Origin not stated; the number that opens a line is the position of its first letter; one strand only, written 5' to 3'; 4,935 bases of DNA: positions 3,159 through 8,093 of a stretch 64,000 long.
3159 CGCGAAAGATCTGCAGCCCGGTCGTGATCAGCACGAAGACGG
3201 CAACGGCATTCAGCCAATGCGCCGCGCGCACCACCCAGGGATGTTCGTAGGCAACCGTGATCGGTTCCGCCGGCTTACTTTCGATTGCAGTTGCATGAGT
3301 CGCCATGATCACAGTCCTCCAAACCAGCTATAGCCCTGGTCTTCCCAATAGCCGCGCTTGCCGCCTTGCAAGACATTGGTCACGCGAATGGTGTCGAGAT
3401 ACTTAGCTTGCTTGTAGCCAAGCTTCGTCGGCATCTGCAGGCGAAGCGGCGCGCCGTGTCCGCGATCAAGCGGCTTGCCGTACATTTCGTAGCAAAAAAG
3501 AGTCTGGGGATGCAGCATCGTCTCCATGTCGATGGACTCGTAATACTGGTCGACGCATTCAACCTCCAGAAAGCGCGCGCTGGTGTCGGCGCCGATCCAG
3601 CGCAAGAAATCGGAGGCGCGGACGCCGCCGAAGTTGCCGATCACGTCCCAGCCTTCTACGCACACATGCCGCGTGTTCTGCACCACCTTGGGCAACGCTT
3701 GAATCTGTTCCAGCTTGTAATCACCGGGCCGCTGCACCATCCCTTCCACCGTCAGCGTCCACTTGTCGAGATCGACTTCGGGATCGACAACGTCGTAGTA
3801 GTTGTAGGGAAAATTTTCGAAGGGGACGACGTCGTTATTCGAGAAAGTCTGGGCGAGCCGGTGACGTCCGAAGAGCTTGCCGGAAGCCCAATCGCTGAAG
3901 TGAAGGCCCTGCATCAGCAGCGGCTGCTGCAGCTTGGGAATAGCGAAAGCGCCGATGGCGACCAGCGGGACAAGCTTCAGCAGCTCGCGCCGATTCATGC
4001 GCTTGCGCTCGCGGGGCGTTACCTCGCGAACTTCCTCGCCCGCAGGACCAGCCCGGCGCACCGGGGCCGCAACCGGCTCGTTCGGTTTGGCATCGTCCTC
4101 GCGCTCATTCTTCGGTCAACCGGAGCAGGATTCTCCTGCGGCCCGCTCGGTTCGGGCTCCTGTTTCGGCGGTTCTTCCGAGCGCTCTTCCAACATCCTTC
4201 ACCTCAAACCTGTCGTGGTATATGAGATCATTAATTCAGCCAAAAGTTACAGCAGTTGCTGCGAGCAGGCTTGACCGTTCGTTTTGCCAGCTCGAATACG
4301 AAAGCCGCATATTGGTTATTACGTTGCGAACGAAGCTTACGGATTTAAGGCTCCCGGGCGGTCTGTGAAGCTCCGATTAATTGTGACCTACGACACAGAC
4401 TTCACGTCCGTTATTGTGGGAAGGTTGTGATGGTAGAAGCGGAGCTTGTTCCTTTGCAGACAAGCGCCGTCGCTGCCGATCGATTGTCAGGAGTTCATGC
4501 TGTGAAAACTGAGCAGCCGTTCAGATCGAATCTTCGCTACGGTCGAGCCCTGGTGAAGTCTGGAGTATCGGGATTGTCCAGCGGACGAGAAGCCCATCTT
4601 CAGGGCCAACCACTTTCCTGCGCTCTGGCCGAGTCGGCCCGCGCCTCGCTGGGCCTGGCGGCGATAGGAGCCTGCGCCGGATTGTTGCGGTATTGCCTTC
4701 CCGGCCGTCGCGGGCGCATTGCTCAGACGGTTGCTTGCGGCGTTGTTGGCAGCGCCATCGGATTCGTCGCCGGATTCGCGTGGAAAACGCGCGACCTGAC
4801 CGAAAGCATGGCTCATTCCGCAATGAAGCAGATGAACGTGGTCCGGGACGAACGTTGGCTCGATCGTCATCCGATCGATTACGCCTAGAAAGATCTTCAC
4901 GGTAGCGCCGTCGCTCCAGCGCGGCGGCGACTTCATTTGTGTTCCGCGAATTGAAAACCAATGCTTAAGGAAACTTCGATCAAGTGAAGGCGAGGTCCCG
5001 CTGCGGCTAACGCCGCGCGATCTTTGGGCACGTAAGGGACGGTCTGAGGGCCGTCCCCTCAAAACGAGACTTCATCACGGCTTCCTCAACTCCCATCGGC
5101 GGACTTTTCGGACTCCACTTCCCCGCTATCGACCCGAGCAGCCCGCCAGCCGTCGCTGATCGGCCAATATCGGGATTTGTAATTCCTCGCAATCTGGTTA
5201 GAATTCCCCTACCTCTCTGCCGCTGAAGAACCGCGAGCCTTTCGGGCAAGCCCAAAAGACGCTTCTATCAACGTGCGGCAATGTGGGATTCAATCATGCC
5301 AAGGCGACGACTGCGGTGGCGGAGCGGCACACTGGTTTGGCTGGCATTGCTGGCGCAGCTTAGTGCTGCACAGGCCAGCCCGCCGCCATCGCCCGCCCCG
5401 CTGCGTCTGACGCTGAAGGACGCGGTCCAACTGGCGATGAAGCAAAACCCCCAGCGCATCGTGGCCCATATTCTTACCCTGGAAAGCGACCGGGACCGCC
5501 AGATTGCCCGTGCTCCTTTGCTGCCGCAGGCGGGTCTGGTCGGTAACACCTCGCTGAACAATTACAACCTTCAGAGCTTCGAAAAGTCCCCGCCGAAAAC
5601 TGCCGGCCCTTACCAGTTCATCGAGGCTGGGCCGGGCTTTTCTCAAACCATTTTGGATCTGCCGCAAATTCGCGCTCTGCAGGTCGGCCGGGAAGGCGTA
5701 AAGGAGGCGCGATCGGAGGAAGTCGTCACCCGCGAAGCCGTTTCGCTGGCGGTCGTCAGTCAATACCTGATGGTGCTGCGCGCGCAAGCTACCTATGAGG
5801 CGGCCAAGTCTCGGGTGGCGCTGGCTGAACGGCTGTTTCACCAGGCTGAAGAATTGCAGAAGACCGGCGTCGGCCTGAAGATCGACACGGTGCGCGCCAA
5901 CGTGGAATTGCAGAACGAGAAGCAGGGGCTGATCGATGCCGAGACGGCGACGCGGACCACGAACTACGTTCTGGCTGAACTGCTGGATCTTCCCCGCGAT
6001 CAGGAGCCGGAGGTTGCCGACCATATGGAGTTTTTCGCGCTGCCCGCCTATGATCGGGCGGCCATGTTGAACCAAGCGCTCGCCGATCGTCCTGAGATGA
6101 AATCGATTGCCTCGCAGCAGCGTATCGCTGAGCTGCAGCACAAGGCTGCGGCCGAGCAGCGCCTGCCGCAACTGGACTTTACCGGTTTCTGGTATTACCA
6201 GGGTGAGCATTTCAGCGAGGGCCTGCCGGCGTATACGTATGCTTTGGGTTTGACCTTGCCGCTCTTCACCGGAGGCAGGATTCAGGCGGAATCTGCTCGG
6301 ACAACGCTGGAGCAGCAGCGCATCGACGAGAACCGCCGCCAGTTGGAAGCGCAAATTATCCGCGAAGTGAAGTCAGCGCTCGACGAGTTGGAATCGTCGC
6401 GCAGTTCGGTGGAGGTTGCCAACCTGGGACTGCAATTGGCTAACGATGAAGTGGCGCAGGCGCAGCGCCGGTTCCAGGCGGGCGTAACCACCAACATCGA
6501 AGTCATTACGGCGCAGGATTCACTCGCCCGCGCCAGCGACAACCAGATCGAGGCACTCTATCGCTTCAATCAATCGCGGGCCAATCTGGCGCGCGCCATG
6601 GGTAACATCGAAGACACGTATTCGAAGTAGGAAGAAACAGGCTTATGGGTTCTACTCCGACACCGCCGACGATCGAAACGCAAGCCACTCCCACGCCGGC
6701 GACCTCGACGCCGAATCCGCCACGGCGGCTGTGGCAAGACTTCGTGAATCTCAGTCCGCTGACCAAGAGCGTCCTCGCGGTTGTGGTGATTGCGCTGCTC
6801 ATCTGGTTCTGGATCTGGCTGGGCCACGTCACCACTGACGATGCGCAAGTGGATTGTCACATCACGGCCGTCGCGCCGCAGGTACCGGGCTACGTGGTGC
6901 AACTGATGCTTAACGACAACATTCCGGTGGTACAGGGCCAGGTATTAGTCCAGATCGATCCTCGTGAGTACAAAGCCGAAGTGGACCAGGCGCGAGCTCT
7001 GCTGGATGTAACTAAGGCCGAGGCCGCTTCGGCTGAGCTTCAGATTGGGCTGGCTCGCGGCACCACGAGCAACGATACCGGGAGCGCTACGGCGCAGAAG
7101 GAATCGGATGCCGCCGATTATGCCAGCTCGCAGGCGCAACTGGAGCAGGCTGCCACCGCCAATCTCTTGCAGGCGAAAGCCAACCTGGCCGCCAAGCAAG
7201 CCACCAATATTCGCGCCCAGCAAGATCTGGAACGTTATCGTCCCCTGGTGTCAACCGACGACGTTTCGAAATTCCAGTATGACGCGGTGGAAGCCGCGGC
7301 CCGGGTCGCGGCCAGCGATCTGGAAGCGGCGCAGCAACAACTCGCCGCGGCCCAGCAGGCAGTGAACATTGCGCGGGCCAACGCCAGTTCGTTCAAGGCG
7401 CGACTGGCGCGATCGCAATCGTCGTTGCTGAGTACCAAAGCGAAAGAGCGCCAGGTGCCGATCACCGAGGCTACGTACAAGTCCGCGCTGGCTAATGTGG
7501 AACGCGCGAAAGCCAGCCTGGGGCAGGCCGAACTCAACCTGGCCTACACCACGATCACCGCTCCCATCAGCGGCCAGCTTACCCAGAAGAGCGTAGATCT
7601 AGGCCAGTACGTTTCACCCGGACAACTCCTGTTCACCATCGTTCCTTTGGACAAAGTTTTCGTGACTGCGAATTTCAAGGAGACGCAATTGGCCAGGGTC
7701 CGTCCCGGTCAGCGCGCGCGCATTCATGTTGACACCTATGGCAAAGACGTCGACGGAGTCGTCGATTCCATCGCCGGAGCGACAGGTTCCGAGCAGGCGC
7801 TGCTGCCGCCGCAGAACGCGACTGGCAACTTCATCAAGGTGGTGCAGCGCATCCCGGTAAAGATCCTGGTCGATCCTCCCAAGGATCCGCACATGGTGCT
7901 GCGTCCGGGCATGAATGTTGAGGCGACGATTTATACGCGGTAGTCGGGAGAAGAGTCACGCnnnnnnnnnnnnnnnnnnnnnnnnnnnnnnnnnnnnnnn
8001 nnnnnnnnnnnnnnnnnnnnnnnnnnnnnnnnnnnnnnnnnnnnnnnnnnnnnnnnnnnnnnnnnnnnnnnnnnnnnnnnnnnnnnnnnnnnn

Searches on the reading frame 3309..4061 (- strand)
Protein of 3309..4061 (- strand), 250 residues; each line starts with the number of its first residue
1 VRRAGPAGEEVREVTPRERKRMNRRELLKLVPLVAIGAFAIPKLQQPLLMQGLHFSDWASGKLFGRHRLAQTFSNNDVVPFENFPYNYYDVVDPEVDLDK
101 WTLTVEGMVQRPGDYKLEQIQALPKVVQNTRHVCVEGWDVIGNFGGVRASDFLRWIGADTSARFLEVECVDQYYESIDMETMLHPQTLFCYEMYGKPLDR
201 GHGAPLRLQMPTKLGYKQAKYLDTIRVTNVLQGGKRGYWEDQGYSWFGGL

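Call 76: search_protein_families(library=pfam, proteins=[window:3309-4061:-], max_evalue=0.00001)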
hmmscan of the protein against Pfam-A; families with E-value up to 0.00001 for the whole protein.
window:3309-4061:- (250 aa): 1 family
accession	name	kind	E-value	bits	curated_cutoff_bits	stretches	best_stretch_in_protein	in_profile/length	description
PF00174.25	Oxidored_molyb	-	1.2e-30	106.7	24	1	94-229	5-162/169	Oxidoreductase molybdopterin binding domain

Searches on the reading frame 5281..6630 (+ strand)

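Call 76: search_protein_families(library=pfam, proteins=[window:5281-6630:+], max_evalue=0.00001)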
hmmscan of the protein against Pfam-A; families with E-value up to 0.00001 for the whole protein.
window:5281-6630:+ (449 aa): 1 family
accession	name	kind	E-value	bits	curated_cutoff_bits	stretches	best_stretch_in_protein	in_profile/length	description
PF02321.23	OEP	-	8.3e-49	166.4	22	2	261-441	3-187/187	Outer membrane efflux protein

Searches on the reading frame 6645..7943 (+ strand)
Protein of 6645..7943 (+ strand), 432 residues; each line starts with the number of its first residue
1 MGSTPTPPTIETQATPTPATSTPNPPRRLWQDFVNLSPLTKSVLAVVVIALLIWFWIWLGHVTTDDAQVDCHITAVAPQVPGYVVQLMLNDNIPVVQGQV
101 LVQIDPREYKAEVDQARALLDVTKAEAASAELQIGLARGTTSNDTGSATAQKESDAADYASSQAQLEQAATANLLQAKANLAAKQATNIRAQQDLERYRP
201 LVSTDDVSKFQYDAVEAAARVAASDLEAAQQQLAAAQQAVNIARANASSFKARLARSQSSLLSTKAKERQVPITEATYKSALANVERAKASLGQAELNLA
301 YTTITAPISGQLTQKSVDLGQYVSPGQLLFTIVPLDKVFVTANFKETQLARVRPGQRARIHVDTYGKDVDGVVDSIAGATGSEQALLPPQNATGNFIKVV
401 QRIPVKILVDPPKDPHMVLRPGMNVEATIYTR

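Call 13: search_protein_families(library=pfam, proteins=[window:6645-7943:+], max_evalue=0.001)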
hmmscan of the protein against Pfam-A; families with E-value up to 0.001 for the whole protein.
window:6645-7943:+ (432 aa): 4 families
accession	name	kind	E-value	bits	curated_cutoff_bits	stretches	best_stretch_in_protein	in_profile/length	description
PF13437.12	HlyD_3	-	2.8e-17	63.8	22.2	1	303-388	1-82/106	HlyD family secretion protein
PF16576.10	HlyD_D23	-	2.3e-16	60.2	30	1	219-377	49-185/214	Barrel-sandwich domain of CusB or HlyD membrane-fusion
PF00529.27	CusB_dom_1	-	1.5e-10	41.6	26.5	1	109-429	12-87/89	Cation efflux system protein CusB domain 1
PF13533.13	Biotin_lipoyl_2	-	8.6e-09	35.5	29.8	1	303-332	2-31/32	Biotin-lipoyl like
